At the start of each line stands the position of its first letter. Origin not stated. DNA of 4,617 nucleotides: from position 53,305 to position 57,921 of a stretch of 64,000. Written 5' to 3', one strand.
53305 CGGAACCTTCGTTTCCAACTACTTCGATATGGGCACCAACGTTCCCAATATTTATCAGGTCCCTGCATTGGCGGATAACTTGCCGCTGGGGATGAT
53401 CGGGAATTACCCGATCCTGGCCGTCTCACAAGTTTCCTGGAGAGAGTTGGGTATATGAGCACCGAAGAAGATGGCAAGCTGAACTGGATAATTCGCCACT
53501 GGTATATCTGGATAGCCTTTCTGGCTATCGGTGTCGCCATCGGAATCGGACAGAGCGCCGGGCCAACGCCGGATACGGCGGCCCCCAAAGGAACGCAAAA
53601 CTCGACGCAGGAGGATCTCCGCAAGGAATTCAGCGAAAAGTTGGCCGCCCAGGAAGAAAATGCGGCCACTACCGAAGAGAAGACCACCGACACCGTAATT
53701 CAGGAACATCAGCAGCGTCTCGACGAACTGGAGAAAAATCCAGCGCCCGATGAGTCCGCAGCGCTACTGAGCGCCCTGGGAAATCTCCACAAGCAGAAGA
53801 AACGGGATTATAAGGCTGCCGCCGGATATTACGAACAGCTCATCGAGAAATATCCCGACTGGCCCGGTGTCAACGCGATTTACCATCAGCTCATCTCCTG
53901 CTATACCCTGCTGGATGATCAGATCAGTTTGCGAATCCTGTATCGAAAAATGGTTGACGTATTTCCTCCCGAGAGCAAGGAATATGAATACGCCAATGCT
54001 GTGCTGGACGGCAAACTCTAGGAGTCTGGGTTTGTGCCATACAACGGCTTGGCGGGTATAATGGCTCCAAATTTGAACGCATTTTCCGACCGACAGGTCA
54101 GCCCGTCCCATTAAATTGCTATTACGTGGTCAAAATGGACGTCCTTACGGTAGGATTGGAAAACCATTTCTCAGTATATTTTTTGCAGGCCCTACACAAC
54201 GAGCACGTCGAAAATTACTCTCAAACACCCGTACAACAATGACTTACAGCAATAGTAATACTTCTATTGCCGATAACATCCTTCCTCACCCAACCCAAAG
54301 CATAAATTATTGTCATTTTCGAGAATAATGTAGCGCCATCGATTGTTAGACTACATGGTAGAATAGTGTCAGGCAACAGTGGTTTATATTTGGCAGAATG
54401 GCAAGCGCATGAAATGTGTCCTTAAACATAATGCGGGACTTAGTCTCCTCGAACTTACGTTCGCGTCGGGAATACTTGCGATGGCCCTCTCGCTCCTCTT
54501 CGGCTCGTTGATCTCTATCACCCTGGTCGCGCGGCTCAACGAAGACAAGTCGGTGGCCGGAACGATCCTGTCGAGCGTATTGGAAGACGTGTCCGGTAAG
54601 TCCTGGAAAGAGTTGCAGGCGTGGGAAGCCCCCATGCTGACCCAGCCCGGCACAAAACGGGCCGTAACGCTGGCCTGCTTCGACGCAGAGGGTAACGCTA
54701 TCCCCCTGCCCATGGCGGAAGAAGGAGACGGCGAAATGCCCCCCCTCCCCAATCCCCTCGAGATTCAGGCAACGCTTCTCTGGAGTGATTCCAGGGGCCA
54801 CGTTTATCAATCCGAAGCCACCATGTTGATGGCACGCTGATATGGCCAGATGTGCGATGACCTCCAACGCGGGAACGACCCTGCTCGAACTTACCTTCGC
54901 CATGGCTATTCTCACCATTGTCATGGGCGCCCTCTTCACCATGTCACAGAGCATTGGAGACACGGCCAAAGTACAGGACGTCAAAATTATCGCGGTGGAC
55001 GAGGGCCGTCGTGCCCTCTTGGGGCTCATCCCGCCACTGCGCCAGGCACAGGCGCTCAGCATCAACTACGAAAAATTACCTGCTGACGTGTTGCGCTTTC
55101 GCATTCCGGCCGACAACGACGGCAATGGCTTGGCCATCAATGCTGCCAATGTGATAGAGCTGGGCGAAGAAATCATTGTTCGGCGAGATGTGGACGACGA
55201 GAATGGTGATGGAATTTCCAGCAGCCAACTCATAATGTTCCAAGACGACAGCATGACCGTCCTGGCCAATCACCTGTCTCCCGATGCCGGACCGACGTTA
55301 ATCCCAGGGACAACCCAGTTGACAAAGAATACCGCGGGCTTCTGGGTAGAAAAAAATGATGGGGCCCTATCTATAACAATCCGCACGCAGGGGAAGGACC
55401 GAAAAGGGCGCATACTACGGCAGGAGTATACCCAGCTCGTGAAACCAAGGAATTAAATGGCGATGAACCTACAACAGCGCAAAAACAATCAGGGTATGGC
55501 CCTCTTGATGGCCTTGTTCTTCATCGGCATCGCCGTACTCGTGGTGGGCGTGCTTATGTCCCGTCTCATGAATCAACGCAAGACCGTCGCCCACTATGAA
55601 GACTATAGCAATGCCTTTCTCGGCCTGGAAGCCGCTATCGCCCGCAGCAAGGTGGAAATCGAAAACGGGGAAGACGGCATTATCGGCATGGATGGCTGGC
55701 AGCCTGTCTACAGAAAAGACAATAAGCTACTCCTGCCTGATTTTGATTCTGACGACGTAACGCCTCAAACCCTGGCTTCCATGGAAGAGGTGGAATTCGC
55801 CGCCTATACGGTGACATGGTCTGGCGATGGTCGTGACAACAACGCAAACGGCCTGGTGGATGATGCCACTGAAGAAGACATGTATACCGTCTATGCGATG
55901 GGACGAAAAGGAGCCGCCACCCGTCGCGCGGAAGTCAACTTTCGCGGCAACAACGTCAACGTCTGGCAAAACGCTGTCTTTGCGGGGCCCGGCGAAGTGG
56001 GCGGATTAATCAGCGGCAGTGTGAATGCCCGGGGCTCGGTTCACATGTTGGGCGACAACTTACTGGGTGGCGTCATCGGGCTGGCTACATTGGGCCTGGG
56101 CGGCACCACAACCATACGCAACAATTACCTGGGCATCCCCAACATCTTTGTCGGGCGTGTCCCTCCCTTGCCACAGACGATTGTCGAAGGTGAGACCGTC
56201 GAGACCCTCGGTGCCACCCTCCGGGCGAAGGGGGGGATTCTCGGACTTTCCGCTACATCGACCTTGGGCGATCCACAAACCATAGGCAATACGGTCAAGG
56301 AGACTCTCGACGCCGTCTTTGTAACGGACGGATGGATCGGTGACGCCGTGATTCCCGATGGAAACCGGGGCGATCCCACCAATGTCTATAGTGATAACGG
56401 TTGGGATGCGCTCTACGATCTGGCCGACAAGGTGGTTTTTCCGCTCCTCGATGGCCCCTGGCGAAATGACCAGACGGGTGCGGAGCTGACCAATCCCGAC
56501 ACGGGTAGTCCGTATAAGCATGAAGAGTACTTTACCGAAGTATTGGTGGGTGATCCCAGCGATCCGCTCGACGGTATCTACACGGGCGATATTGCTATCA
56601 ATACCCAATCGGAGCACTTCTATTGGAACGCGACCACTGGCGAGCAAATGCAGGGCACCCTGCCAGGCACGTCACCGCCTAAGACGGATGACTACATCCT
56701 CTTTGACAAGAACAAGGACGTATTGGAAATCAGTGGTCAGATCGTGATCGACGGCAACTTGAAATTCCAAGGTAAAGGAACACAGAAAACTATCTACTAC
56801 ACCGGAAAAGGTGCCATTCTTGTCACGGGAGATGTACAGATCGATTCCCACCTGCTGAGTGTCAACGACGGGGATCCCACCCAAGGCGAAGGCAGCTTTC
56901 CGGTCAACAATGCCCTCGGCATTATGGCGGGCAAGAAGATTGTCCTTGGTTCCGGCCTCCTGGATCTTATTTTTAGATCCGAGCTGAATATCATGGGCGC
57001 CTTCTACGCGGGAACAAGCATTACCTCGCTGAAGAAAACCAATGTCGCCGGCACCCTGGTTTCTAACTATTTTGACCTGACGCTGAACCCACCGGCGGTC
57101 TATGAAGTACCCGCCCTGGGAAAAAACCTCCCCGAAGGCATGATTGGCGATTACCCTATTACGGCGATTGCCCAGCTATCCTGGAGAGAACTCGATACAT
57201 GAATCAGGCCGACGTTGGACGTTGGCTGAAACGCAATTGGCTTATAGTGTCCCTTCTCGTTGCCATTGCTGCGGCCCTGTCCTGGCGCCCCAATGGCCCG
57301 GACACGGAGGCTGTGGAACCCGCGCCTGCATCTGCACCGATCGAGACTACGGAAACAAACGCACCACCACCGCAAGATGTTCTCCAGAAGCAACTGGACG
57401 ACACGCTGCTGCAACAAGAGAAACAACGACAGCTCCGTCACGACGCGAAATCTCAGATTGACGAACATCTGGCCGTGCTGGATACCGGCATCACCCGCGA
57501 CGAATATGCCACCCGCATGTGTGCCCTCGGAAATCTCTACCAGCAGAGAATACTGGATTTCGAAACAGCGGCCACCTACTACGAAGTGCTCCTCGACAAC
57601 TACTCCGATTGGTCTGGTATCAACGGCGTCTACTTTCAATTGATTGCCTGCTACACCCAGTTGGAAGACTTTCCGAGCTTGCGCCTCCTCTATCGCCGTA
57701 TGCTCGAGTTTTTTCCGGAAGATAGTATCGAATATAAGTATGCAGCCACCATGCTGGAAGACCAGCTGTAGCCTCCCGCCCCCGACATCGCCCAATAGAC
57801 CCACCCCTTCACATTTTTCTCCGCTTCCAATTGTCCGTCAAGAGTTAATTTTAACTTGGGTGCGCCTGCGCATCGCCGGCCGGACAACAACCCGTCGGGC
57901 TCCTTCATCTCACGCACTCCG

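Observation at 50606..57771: Two tandem paralogous GspI/J/K-like 'tip' cassettes, each with a TM-TPR partner, and no filament machinery nearby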

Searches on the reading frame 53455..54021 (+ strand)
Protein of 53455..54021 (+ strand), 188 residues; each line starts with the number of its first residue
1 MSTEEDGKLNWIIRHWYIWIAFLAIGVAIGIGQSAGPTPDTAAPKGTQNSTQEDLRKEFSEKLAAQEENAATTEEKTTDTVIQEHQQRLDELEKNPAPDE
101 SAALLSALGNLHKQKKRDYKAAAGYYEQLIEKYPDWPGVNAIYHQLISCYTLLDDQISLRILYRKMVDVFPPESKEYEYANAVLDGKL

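Call 3: search_protein_families(library=pfam, proteins=[window:53455-54021:+], max_evalue=1)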
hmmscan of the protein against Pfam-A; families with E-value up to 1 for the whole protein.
window:53455-54021:+ (188 aa): 8 families
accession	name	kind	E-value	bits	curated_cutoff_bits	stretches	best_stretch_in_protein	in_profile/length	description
PF13176.12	TPR_7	-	0.00033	21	27.9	1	105-132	2-28/36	Tetratricopeptide repeat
PF13174.12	TPR_6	-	0.0015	19.5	26.3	1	108-135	6-32/33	Tetratricopeptide repeat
PF08954.16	Trimer_CC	-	0.019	15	27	1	79-94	32-47/52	Trimerisation motif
PF13428.12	TPR_14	-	0.031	15.4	23.5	1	104-139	3-37/44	Tetratricopeptide repeat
PF20234.3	DUF6591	-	0.039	14.1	27.1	1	64-135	94-165/228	Family of unknown function (DUF6591)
PF23430.1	DUF7117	-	0.062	13.3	28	1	57-120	159-222/232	Family of unknown function (DUF7117)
PF07719.23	TPR_2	-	0.069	13.8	27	1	105-135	4-33/34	Tetratricopeptide repeat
PF20308.4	TPR-S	-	0.11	13.5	27.6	1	61-142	16-99/102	Tetratricopeptide Repeats-Sensor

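Call 4: search_protein_families(library=ncbifam, proteins=[window:53455-54021:+], max_evalue=1)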
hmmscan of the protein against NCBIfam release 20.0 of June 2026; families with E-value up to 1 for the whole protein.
window:53455-54021:+ (188 aa): 5 families
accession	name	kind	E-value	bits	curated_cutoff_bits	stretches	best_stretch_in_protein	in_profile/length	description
TIGR03302.1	OM_YfiO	subfamily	0.002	17.6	81.4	1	115-156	178-219/239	outer membrane protein assembly factor BamD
NF052312.1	T9SS_PorW_SprE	equivalog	0.0024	16.6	250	1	68-172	513-615/716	type IX secretion system periplasmic lipoprotein PorW/SprE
NF010738.0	PRK14140.1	equivalog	0.046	13.5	137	1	49-128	6-87/191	nucleotide exchange factor GrpE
NF047333.1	Chlam_inc_CT214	subfamily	0.052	12.7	90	1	45-115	330-395/500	CT214 family putative inclusion membrane protein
NF041034.1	Rad50_Sulf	equivalog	0.055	11.3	1000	1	49-146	266-360/872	DNA double-strand break repair ATPase Rad50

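Call 55: search_solved_structures(query=A4, max_evalue=10)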
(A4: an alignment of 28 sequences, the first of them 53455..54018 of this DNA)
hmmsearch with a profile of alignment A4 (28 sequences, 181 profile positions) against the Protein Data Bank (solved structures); distinct sequences matched with E-value up to 10: 130 (the best 60 are shown).
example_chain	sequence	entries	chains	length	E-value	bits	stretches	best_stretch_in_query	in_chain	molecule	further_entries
9qhb_A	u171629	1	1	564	1.7e-18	70.4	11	72-170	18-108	Engineered tetratricopeptide repeat protein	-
7obi_A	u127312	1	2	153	1.3e-13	54.5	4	80-131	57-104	CTPR-rv4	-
8bu0_A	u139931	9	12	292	2.5e-11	47.1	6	72-168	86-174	Consensus tetratricopeptide repeat protein | Crystal structure of an 8-repeat consensus TPR superhelix with Zinc. | Monomer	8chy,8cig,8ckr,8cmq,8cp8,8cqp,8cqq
9qhc_A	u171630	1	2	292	1.7e-09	41.1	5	73-168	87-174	Engineered tetratricopeptide repeat protein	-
3qky_A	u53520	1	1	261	3.1e-09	40.3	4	106-147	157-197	Outer membrane assembly lipoprotein YfiO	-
2wqh_A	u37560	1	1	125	7.9e-09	39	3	103-136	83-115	CTPR3Y3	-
5efr_A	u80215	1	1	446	5.2e-08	36.3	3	105-147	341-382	BamA-BamD fusion Protein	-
6g5s_A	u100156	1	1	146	3.2e-07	33.7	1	66-167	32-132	Cell division coordinator CpoB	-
9gzg_A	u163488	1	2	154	2.4e-06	30.9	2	71-164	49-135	Engineered CTPR protein with glutamic acids for conductivity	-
2fo7_A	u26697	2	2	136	5.2e-06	29.8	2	73-125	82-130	SYNTHETIC CONSENSUS TPR PROTEIN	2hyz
8ch0_A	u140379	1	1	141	8e-06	29.2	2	72-125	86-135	Consensus tetratricopeptide repeat protein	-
4yvq_C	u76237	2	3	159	4.1e-05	26.9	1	77-162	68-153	Protein FLUORESCENT IN BLUE LIGHT, chloroplastic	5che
4yvo_A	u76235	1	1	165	5.2e-05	26.5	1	107-162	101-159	Protein FLUORESCENT IN BLUE LIGHT, chloroplastic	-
9up5_A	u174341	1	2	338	7.9e-05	25.9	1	99-163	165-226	Lipopolysaccharide assembly protein B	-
7wzb_B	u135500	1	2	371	0.00017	24.8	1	93-160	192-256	Lipopolysaccharide assembly protein B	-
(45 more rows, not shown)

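Call 87: find_homologous_proteins(query=A4, max_evalue=0.001)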
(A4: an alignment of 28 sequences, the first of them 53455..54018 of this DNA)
Query A4 (28 sequences) (188 aa, profile of the alignment): 66 proteins with E <= 0.001 among 8000 candidates.
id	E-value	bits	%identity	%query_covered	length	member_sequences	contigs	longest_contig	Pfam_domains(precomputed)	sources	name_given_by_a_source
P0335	3.5e-56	208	52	96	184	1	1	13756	-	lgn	-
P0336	9.9e-56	207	53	93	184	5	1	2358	-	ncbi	-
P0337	1.7e-55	206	52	94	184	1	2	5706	-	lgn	-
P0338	5.5e-55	204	54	93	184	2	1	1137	-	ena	-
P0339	7.1e-52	194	100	100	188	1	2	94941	-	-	-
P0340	8.2e-51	191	54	95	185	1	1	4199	-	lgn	-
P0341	1.3e-48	183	55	96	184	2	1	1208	-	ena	-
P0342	1.8e-48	183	53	88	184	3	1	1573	-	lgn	-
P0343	1.3e-47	180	54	94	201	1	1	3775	-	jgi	jgi:tetratricopeptide (TPR) repeat protein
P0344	2.0e-47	179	63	100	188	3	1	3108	-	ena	-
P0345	5.4e-47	178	73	87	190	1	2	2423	-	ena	-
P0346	1.4e-46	177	69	92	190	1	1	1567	-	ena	-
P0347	2.3e-46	176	64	89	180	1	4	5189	-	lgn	-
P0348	2.0e-45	173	24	94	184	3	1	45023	PF13174.13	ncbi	-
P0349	1.1e-44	171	31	44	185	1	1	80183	PF13424.13,PF13174.13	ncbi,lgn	-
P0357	3.6e-41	159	25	71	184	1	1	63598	PF13174.13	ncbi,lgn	ncbi:MAG: hypothetical protein Kow0099_23280 [Candidatus Abyssubacteria bacterium]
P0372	2.2e-37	147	25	95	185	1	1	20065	-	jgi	jgi:tetratricopeptide (TPR) repeat protein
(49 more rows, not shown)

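Call 88: find_encoding_contigs(protein=P0357, flank=8000, max_places=2)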
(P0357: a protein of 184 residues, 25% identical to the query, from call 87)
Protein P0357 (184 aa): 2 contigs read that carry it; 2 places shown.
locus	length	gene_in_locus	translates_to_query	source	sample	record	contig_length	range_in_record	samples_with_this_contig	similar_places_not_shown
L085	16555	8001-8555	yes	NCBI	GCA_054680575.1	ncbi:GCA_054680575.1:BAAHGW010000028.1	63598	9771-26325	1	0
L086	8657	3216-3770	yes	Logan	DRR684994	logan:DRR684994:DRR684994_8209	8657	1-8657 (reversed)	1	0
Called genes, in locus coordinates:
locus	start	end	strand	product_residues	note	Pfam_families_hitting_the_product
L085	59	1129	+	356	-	PF07991:KARI_N, PF01450:KARI_C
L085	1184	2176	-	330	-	PF09587:PGA_cap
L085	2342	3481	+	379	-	PF04338:DUF481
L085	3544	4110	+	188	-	PF01161:PBP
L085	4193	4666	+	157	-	PF03061:4HBT (weak)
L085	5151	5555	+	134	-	-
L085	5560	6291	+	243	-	PF07963:N_methyl (weak)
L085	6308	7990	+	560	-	-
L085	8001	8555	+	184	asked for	PF13174:TPR_6 (faint)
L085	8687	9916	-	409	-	PF16371:MetallophosN, PF00149:Metallophos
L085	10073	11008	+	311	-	PF04909:Amidohydro_2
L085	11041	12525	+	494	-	PF06253:MTTB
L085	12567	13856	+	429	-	PF01053:Cys_Met_Meta_PP, PF00155:Aminotran_1_2 (weak)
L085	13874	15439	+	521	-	PF00501:AMP-binding, PF13193:AMP-binding_C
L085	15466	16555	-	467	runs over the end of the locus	PF07690:MFS_1, PF13347:MFS_2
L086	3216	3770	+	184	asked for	PF13174:TPR_6 (faint)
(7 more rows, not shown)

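Call 89: find_encoding_contigs(protein=P0372, flank=8000, max_places=2)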
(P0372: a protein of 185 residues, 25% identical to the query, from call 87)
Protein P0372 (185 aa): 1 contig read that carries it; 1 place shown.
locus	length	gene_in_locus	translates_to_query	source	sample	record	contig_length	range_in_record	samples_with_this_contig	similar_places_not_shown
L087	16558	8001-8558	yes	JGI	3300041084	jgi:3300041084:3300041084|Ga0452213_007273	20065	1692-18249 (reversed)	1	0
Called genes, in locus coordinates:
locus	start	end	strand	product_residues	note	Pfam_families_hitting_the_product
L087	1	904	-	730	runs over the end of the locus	PF07494:Reg_prop (faint)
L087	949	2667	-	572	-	PF05580:Peptidase_S55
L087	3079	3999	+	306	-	PF02463:SMC_N (faint), PF13175:AAA_15 (faint), PF00005:ABC_tran, PF13304:AAA_21, PF13732:DrrA1-3_C (faint)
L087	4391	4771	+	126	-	-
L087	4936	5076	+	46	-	-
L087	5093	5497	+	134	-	-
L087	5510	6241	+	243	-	-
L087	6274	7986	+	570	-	-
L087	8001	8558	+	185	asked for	-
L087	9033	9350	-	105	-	-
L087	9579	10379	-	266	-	-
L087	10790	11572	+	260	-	PF07228:SpoIIE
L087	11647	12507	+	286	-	PF09674:DUF2400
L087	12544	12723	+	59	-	-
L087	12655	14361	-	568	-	PF13374:TPR_10 (faint), PF14938:SNAP (faint), PF00515:TPR_1 (faint), PF07719:TPR_2 (faint), PF13176:TPR_7 (faint), PF13181:TPR_8 (faint), PF13424:TPR_12, PF13424:TPR_12, +3 more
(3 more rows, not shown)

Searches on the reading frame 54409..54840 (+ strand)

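Call 3: search_protein_families(library=pfam, proteins=[window:54409-54840:+], max_evalue=1)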
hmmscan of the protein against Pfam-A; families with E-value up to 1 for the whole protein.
window:54409-54840:+ (143 aa): 2 families
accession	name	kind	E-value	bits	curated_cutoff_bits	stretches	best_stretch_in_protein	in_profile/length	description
PF01769.21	MgtE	-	0.053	14.2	27.6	1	14-63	69-118/125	Divalent cation transporter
PF07963.17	N_methyl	-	0.073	13.1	21.2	1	6-30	2-26/27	Prokaryotic N-terminal methylation motif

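Call 4: search_protein_families(library=ncbifam, proteins=[window:54409-54840:+], max_evalue=1)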
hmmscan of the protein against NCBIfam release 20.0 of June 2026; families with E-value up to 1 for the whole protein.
window:54409-54840:+ (143 aa): 3 families
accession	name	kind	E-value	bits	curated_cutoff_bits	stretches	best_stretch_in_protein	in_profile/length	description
NF047828.1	T3SSXpsI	equivalog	5.3e-05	23.3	150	1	10-61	3-54/132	type II secretion system protein XpsI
TIGR02598.1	TIGR02598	subfamily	0.035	14.3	51.4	1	10-98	1-80/151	Verru_Chthon cassette protein B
NF041013.1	T4P_ComGE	equivalog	0.19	11.8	49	1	6-47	1-42/83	competence type IV pilus minor pilin ComGE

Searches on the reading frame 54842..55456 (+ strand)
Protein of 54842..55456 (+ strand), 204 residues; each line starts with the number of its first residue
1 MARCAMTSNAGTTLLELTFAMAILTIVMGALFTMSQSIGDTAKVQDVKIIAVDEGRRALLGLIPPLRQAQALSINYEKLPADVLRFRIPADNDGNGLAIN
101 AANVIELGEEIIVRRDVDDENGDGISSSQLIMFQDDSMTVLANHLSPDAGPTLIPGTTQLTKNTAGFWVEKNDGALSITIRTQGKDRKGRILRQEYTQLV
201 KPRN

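Call 3: search_protein_families(library=pfam, proteins=[window:54842-55456:+], max_evalue=1)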
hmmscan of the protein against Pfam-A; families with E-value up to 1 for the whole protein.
window:54842-55456:+ (204 aa): 2 families
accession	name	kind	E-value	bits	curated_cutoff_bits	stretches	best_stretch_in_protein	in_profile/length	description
PF07963.17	N_methyl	-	0.0011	18.9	21.2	1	7-32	2-27/27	Prokaryotic N-terminal methylation motif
PF14163.11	SieB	-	0.19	11.7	26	0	21-48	1-28/147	Super-infection exclusion protein B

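Call 4: search_protein_families(library=ncbifam, proteins=[window:54842-55456:+], max_evalue=1)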
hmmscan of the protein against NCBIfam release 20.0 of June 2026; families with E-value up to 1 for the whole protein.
window:54842-55456:+ (204 aa): 5 families
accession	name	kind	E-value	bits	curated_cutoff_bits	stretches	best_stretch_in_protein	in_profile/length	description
TIGR01707.1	gspI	equivalog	0.017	15.6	44.35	1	11-46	1-36/101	type II secretion system minor pseudopilin GspI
NF041013.1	T4P_ComGE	equivalog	0.091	12.9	49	1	8-37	2-31/83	competence type IV pilus minor pilin ComGE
TIGR02599.1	TIGR02599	subfamily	0.12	11.6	256.5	1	12-70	2-60/361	Verru_Chthon cassette protein C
TIGR01711.1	gspJ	equivalog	0.13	12.1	64.85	1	10-70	1-61/192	type II secretion system minor pseudopilin GspJ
TIGR02532.1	IV_pilin_GFxxxE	domain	0.27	11.2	16.3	1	13-31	5-23/24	prepilin-type N-terminal cleavage/methylation domain-containing protein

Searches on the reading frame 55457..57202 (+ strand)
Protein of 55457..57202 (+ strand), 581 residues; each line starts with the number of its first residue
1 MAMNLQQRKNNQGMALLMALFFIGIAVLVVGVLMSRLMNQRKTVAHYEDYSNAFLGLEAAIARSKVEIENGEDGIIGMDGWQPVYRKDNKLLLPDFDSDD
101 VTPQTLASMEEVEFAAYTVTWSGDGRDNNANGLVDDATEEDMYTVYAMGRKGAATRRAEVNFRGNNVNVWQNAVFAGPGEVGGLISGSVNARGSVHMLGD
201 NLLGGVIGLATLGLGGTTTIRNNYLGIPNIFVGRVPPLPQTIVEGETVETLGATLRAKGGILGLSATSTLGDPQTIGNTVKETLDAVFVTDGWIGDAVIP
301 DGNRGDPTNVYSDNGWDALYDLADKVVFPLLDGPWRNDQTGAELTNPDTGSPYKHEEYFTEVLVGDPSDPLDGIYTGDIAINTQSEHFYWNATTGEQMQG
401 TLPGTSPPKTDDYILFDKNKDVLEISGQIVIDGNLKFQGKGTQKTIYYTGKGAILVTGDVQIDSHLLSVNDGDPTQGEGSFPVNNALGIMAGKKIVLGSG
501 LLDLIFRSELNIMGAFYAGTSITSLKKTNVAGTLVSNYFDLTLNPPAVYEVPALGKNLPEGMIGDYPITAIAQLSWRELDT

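Call 3: search_protein_families(library=pfam, proteins=[window:55457-57202:+], max_evalue=1)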
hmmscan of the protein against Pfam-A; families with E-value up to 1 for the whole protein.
window:55457-57202:+ (581 aa): 0 families

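Call 4: search_protein_families(library=ncbifam, proteins=[window:55457-57202:+], max_evalue=1)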
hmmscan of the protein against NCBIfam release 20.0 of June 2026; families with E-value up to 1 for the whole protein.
window:55457-57202:+ (581 aa): 2 families
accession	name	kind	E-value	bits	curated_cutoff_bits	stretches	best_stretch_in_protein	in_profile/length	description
NF037980.1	T2SS_GspK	equivalog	0.0077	15.8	130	1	12-68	2-58/307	type II secretion system minor pseudopilin GspK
NF041554.1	SA1362_fam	subfamily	0.77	9.9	42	0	13-52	24-63/70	SA1362 family protein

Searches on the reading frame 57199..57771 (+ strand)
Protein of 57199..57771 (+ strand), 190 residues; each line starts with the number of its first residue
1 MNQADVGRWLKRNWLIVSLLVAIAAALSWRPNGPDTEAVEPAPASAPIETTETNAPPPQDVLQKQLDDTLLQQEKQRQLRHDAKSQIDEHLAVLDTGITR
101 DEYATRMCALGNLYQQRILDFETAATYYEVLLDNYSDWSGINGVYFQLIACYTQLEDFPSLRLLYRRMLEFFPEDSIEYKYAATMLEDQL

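Call 3: search_protein_families(library=pfam, proteins=[window:57199-57771:+], max_evalue=1)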
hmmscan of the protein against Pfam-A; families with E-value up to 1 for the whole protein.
window:57199-57771:+ (190 aa): 4 families
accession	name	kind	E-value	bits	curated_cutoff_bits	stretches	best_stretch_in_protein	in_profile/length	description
PF13428.12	TPR_14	-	0.08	14.1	23.5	0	144-175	3-34/44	Tetratricopeptide repeat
PF13424.12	TPR_12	-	0.15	12.7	30.1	1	96-135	37-75/77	Tetratricopeptide repeat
PF20308.4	TPR-S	-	0.64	11.1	27.6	1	67-142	16-97/102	Tetratricopeptide Repeats-Sensor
PF13997.11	YqjK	-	0.74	10.7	28.1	0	71-100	3-32/73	YqjK-like protein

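Call 4: search_protein_families(library=ncbifam, proteins=[window:57199-57771:+], max_evalue=1)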
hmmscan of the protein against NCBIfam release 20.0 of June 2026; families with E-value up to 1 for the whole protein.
window:57199-57771:+ (190 aa): 2 families
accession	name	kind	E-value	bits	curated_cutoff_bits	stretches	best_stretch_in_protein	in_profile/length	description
NF052312.1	T9SS_PorW_SprE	equivalog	0.0018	17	250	1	108-175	549-616/716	type IX secretion system periplasmic lipoprotein PorW/SprE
TIGR02568.1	LcrE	equivalog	0.17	11.5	89.5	1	71-136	113-183/241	type III secretion system gatekeeper subunit SctW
